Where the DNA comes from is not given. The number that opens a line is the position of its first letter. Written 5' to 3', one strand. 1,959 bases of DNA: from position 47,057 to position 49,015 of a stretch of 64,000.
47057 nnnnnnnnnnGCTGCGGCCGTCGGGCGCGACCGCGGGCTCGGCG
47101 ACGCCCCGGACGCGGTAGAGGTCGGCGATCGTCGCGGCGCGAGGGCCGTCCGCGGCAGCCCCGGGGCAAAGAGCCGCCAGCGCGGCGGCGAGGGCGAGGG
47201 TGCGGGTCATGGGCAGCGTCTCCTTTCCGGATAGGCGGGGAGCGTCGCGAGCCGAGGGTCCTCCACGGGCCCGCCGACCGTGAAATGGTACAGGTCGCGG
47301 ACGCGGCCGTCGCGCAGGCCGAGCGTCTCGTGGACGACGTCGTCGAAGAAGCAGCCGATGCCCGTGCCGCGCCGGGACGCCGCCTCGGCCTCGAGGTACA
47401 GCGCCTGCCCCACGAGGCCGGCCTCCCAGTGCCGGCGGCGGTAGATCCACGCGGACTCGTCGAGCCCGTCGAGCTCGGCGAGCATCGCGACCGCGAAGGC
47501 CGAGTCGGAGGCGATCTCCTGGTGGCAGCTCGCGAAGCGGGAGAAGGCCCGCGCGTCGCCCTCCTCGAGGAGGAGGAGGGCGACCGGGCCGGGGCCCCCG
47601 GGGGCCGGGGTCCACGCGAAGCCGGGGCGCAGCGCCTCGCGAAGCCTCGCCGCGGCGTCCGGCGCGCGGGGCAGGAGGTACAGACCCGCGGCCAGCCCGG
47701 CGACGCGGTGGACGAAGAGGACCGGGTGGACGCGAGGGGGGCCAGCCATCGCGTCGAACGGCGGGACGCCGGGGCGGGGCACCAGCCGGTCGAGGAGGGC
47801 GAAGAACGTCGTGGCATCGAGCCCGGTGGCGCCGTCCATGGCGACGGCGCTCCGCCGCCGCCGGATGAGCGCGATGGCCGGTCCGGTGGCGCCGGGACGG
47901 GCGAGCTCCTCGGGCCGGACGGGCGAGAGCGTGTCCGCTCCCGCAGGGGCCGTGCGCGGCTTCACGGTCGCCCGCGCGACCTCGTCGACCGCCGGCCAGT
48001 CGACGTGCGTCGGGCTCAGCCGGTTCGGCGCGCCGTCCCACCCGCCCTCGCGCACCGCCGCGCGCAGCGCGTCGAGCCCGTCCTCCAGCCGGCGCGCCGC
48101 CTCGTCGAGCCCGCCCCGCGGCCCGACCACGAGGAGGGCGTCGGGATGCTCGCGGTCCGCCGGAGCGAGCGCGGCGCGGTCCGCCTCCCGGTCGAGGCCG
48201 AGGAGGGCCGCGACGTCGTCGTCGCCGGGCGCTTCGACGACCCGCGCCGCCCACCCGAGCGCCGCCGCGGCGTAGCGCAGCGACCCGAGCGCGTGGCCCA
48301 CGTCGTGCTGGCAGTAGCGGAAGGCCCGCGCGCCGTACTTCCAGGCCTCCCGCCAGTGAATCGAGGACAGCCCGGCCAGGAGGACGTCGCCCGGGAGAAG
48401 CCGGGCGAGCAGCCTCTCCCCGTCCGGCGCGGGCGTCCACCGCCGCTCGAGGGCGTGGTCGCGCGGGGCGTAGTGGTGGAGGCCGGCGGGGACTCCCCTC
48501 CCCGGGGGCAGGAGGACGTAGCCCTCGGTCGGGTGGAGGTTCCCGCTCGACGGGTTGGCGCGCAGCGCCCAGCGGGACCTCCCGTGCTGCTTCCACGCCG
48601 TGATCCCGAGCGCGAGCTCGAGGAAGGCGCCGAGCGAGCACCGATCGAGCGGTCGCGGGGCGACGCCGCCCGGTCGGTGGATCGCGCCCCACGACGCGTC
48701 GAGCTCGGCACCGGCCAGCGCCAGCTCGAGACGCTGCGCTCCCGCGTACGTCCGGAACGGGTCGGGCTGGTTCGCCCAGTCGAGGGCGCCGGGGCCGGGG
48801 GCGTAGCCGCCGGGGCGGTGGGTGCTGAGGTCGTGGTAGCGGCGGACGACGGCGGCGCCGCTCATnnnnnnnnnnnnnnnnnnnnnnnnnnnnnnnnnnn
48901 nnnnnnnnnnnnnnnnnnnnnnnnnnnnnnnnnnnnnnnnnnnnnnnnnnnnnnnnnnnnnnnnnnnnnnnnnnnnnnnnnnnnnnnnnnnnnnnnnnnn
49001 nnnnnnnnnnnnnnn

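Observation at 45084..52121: AraC-linked operon of fused MFS/spermidine-synthase, SagB-type tandem nitroreductase and secreted S9 peptidase with 4-bp overlaps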

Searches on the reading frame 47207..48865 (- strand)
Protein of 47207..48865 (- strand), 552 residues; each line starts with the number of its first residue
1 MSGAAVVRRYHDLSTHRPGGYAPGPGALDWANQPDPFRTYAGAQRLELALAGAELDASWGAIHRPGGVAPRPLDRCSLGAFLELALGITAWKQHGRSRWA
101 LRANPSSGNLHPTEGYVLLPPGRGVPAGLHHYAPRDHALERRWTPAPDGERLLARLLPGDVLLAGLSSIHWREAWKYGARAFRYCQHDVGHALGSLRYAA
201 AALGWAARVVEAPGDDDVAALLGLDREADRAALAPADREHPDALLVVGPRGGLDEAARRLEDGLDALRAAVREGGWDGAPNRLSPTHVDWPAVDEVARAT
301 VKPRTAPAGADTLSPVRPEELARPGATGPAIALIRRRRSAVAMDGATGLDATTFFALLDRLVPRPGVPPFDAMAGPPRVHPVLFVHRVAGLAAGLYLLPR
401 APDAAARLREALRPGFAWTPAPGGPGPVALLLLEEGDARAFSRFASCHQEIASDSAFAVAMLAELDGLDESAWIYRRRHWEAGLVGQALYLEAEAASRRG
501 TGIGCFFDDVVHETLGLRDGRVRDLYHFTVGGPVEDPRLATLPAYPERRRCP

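Call 4: search_protein_families(library=pfam, proteins=[window:47207-48865:-], max_evalue=0.01)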
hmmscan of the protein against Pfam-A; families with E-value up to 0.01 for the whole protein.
window:47207-48865:- (552 aa): 1 family
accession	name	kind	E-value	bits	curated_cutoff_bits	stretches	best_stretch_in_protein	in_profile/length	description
PF00881.29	Nitroreductase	-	3.4e-13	50.6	23.5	1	99-226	25-156/167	Nitroreductase family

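Call 5: search_protein_families(library=ncbifam, proteins=[window:47207-48865:-], max_evalue=0.01)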
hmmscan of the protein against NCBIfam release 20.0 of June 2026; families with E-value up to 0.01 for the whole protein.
window:47207-48865:- (552 aa): 2 families
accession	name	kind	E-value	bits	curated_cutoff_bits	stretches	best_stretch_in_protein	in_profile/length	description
TIGR03605.1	antibiot_sagB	domain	2.3e-23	82.6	78.4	1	78-228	5-162/173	SagB family peptide dehydrogenase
TIGR04511.1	SagB_rel_DH_2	exception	5.4e-20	71.8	240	1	72-228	192-357/380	putative peptide maturation dehydrogenase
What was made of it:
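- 47207..48865 (-): Stand-alone SagB-type tandem nitroreductase-fold flavoenzyme, 552 aa (Ava_2154 / PDB 3EO7 family). The N-terminus does not look like a signal peptide. TIGR03605 82.6 bits against a cut-off of 78.4 (call 5).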

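Call 6: find_related_loci(query=window:47207-48865:-, collection=genome_contigs, flank=10000)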
Query window:47207-48865:- (552 aa) in genome_contigs; peptide patterns used: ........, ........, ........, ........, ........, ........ (x = any residue, [..] = any of these).
600 stretches matched a pattern (row limit reached: there are more); 577 encode a relative of the query (tblastn E <= 1e-3); the best 80 are kept; 80 distinct loci.
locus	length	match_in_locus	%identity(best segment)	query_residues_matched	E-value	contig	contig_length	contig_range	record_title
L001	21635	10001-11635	60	2-547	0e+0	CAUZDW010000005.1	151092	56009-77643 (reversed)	MAG: Vicinamibacteria bacterium isolate CB27_Tmax.17 genome assembly, contig: Ga0310121_10000012, whole genome shotgun s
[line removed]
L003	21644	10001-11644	54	10-545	2e-163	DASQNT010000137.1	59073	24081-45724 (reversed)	MAG TPA_asm: Polyangiaceae bacterium isolate SMAG_U10783 k141_95888, whole genome shotgun sequence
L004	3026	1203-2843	51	7-545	3e-172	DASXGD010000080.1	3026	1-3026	MAG TPA_asm: Terracidiphilus sp. isolate SMAG_U5155 k141_368251, whole genome shotgun sequence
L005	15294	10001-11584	52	7-550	4e-162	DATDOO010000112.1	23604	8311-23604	MAG TPA_asm: Methylococcaceae bacterium isolate SMAG_U7896 k141_3209717, whole genome shotgun sequence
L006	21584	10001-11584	51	10-545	4e-162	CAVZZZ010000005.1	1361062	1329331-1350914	MAG: uncultured Planctomycetia bacterium isolate MFD01633.bin.2.50 genome assembly, contig: contig_9524, whole genome sh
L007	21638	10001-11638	49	4-550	3e-160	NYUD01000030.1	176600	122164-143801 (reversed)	MAG: Planctomycetota bacterium isolate CPC51 MHASMcontig_853058, whole genome shotgun sequence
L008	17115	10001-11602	51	3-545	2e-159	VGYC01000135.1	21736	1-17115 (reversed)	MAG: Planctomycetota bacterium isolate K_Offshore_120m_mx_222 K_Offshore_120m_mx_222_Ga0194131_10004263, whole genome sh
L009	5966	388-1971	49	1-545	5e-160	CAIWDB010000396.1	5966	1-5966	MAG: uncultured Methylococcaceae bacterium isolate LJ_bin-0959 genome assembly, contig: bin-0959:396/661, whole genome s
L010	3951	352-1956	50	7-545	1e-163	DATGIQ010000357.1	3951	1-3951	MAG TPA_asm: Gemmataceae bacterium isolate SMAG_U9811 k141_1188744, whole genome shotgun sequence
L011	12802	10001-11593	50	1-545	1e-154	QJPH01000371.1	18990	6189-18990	MAG: Candidatus Methylumidiphilus alinenensis isolate AMbin10 contig06022, whole genome shotgun sequence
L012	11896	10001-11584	54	5-549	1e-153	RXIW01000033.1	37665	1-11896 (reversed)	MAG: Candidatus Competibacteraceae bacterium isolate CPB_M38 c_000000000033, whole genome shotgun sequence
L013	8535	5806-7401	50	6-545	1e-153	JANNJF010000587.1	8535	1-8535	MAG: Gammaproteobacteria bacterium isolate SOY_40_concoct_339_sub SOY_40_k141_2013918, whole genome shotgun sequence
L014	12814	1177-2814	46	1-546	4e-152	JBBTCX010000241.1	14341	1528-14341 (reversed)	MAG: Planctomycetota bacterium isolate H41-bin234_1 H41_bin234_1_000000000241, whole genome shotgun sequence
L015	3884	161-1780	53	6-545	6e-157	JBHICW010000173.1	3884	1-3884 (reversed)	MAG: Alphaproteobacteria bacterium isolate Bea_3_bin.25 NODE_10964_length_3884_cov_14.366675, whole genome shotgun seque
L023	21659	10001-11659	50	7-545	7e-149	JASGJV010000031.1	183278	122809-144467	MAG: Nitrospira sp. isolate 5N512 JMF-2111-06-0005.ont.bin.512_30, whole genome shotgun sequence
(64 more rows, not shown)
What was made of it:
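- Closest known: Ava_2154 'putative nitroreductase' of Anabaena variabilis. Different: The window protein belongs to a much more tightly conserved subfamily, with 43-60% identity across phyla (call 6).
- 80 loci with orthologues at 43-60% identity come from Acidobacteriota, Planctomycetota, Nitrospirota, Gamma-, Beta- and Alphaproteobacteria, Myxococcota and Hydrogenedentota (call 6).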

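Call 7: find_homologous_proteins(query=window:47207-48865:-)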
Query window:47207-48865:- (552 aa): 7949 proteins with E <= 0.001 among 8000 candidates; the best 120 are listed.
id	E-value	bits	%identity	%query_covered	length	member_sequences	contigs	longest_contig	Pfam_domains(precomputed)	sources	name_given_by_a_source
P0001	0.0e+0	1074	88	100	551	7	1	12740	PF00881.30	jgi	jgi:SagB-type dehydrogenase family enzyme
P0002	0.0e+0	1067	87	99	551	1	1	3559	PF00881.30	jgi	jgi:SagB-type dehydrogenase family enzyme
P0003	9.1e-242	822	70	99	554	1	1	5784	PF00881.30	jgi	jgi:SagB-type dehydrogenase family enzyme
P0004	1.1e-232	792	67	99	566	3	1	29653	PF00881.30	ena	-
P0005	1.5e-232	792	66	99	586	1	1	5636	PF00881.30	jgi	jgi:SagB-type dehydrogenase family enzyme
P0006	2.5e-231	788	68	98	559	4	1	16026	PF00881.30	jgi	jgi:SagB-type dehydrogenase family enzyme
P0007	2.8e-230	784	68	98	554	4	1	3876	PF00881.30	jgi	-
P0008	6.8e-230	783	67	98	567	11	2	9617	PF00881.30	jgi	jgi:SagB-type dehydrogenase family enzyme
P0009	1.2e-229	782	67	98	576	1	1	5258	PF00881.30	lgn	-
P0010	5.1e-229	780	66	98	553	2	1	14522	PF00881.30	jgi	jgi:SagB-type dehydrogenase family enzyme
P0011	7.1e-229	780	67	99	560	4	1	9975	PF00881.30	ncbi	-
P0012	2.6e-228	778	68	98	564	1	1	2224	PF00881.30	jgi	jgi:SagB-type dehydrogenase family enzyme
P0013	5.1e-228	777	66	100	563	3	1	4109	PF00881.30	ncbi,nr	ncbi:MAG TPA: SagB/ThcOx family dehydrogenase [Vicinamibacteria bacterium]|nr:SagB/ThcOx family dehy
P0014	6.0e-228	777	66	99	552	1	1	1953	PF00881.30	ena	-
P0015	1.5e-227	775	65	100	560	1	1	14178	PF00881.30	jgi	jgi:SagB-type dehydrogenase family enzyme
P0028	5.9e-225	767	65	99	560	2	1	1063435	PF00881.30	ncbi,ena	-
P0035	1.0e-223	763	66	99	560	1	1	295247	PF00881.30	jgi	jgi:SagB-type dehydrogenase family enzyme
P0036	1.3e-223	762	66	99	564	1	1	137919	PF00881.30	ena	-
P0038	9.9e-223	759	66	98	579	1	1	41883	PF00881.30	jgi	jgi:SagB-type dehydrogenase family enzyme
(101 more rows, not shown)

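Call 9: find_encoding_contigs(protein=P0001, flank=10000, max_places=3)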
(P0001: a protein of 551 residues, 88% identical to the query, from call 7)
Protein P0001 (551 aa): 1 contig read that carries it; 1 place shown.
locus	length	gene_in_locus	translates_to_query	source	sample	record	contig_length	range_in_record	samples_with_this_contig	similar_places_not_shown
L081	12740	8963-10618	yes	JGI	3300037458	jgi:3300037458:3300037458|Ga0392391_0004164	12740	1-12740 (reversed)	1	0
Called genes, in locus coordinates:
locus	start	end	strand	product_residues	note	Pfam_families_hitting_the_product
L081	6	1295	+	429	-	PF02667:SCFA_trans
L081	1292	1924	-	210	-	PF07238:PilZ (faint)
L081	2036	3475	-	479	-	PF01408:GFO_IDH_MocA, PF22725:GFO_IDH_MocA_C3 (faint), PF19051:GFO_IDH_MocA_C2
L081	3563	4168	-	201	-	PF00106:adh_short, PF01370:Epimerase (weak), PF08659:KR (faint), PF13561:adh_short_C2, PF23441:SDR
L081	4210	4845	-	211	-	PF03446:NAD_binding_2, PF03807:F420_oxidored, PF07991:KARI_N (weak), PF02153:PDH_N (faint)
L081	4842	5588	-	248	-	PF01965:DJ-1_PfpI, PF17124:ThiJ_like (weak)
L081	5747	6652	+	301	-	PF12852:Cupin_6, PF12833:HTH_18, PF00165:HTH_AraC (weak)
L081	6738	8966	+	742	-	PF07690:MFS_1, PF01564:Spermine_synth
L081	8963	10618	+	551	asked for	PF00881:Nitroreductase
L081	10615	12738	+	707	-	PF26550:Tricorn_2nd (faint), PF26549:Tricorn_N, PF07676:PD40, PF02129:Peptidase_S15 (weak), PF01738:DLH (weak), PF20434:BD-FAE, PF00326:Peptidase_S9, PF00561:Abhydrolase_1 (weak)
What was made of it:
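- MFS-SpdSyn occurs only in the window and L081 (call 9).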

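Call 10: find_encoding_contigs(protein=P0004, flank=10000, max_places=3)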
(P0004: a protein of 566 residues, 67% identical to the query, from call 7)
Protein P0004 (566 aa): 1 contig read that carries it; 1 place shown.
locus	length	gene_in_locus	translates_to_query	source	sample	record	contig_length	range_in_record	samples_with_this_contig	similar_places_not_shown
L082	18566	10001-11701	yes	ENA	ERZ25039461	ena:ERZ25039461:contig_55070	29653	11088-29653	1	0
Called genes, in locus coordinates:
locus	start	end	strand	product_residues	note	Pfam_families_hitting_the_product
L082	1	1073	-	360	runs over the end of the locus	PF01364:Peptidase_C25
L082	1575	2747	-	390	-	-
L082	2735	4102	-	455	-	PF17210:SdrD_B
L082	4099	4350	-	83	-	PF17210:SdrD_B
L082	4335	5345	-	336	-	-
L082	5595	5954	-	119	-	-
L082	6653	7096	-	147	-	-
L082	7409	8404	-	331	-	PF27840:ScmC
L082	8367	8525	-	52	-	-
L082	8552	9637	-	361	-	PF04055:Radical_SAM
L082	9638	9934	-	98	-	PF05402:PqqD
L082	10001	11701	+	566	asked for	PF00881:Nitroreductase (faint)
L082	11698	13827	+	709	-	PF26550:Tricorn_2nd (weak), PF26549:Tricorn_N, PF07676:PD40, PF02129:Peptidase_S15 (weak), PF00561:Abhydrolase_1 (faint), PF01738:DLH, PF20434:BD-FAE, PF00326:Peptidase_S9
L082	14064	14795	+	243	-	PF04055:Radical_SAM (faint)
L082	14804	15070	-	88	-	-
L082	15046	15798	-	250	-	-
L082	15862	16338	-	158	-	PF01161:PBP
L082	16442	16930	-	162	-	PF04008:Adenosine_kin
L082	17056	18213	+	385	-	-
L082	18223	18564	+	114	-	?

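Call 11: find_encoding_contigs(protein=P0028, flank=8000, max_places=2)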
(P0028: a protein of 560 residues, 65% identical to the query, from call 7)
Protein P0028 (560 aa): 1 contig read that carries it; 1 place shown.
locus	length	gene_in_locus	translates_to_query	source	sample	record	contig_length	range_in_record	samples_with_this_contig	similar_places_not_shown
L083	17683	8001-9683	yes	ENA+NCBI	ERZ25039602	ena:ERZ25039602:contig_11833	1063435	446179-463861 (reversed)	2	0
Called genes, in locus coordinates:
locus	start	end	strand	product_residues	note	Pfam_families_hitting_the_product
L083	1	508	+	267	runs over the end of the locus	-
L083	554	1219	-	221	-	PF01596:Methyltransf_3, PF13578:Methyltransf_24, PF13649:Methyltransf_25 (weak)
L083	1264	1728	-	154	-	PF00034:Cytochrom_C (weak), PF13442:Cytochrome_CBB3 (weak)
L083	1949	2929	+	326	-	PF00324:AA_permease, PF13520:AA_permease_2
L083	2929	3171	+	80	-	-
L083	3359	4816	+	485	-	PF01212:Beta_elim_lyase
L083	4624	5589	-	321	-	PF16694:Cytochrome_P460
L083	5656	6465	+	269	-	PF12833:HTH_18, PF00165:HTH_AraC (weak)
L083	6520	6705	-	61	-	-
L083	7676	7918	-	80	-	-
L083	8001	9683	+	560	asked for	PF00881:Nitroreductase (faint)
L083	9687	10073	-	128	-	-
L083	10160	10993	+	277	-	PF04055:Radical_SAM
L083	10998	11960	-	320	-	PF00343:Phosphorylase, PF28476:GlgP_C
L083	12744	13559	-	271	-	PF11897:DUF3417, PF00343:Phosphorylase (weak)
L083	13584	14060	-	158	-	PF01161:PBP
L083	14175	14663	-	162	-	PF04008:Adenosine_kin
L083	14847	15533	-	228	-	-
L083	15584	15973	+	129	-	-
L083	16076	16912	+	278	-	PF24923:ATP-grasp_IQCH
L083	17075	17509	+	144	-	PF18105:PGM1_C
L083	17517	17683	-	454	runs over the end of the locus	PF00067:p450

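Call 12: find_encoding_contigs(protein=P0035, flank=8000, max_places=2)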
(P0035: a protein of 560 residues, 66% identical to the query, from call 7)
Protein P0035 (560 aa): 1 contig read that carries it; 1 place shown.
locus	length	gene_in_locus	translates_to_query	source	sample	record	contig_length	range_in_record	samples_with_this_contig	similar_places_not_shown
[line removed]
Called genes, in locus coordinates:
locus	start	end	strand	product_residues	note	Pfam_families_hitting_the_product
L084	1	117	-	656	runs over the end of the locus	PF02934:GatB_N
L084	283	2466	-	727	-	PF01590:GAF, PF13185:GAF_2, PF13492:GAF_3 (weak), PF01590:GAF (weak), PF13185:GAF_2, PF00990:GGDEF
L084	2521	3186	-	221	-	PF01596:Methyltransf_3, PF13578:Methyltransf_24, PF13649:Methyltransf_25 (weak)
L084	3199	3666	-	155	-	PF00034:Cytochrom_C (weak)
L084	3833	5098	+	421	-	PF13520:AA_permease_2, PF00324:AA_permease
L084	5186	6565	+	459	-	PF01212:Beta_elim_lyase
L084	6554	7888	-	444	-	PF03219:TLC (faint)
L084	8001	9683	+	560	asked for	PF00881:Nitroreductase (faint)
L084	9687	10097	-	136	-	-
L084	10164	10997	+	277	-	PF04055:Radical_SAM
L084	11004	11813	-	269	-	PF20434:BD-FAE, PF07859:Abhydrolase_3 (faint)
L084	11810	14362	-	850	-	PF11897:DUF3417, PF00343:Phosphorylase, PF28476:GlgP_C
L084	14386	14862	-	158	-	PF01161:PBP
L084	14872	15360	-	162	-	PF04008:Adenosine_kin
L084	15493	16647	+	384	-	-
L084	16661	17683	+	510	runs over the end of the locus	PF24923:ATP-grasp_IQCH, PF18105:PGM1_C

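Call 13: find_encoding_contigs(protein=P0036, flank=8000, max_places=2)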
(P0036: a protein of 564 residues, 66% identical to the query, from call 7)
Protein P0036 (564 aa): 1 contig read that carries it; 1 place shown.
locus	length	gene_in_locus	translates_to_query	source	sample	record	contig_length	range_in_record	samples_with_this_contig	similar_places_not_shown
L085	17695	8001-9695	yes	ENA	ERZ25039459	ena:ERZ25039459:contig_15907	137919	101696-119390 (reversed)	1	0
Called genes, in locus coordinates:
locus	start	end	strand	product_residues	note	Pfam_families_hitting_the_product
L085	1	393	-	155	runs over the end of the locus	PF00034:Cytochrom_C (faint), PF13442:Cytochrome_CBB3 (weak)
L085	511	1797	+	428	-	PF00324:AA_permease, PF13520:AA_permease_2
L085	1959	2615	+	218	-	PF03476:MOSC_N, PF03473:MOSC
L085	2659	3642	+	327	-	PF16234:DUF4892, PF00691:OmpA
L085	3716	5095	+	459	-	PF01212:Beta_elim_lyase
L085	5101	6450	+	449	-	PF02667:SCFA_trans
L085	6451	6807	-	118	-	-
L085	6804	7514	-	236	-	-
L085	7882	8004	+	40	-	-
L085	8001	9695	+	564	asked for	PF00881:Nitroreductase (weak)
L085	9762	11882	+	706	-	PF26550:Tricorn_2nd (weak), PF26549:Tricorn_N, PF07676:PD40, PF02129:Peptidase_S15 (weak), PF00561:Abhydrolase_1 (faint), PF01738:DLH, PF20434:BD-FAE, PF00326:Peptidase_S9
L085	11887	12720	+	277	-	PF04055:Radical_SAM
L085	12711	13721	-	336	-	-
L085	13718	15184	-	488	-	PF07394:DUF1501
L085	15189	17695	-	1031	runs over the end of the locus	PF07635:PSCyt1, PF13442:Cytochrome_CBB3 (faint), PF07583:PSCyt2, PF07587:PSD1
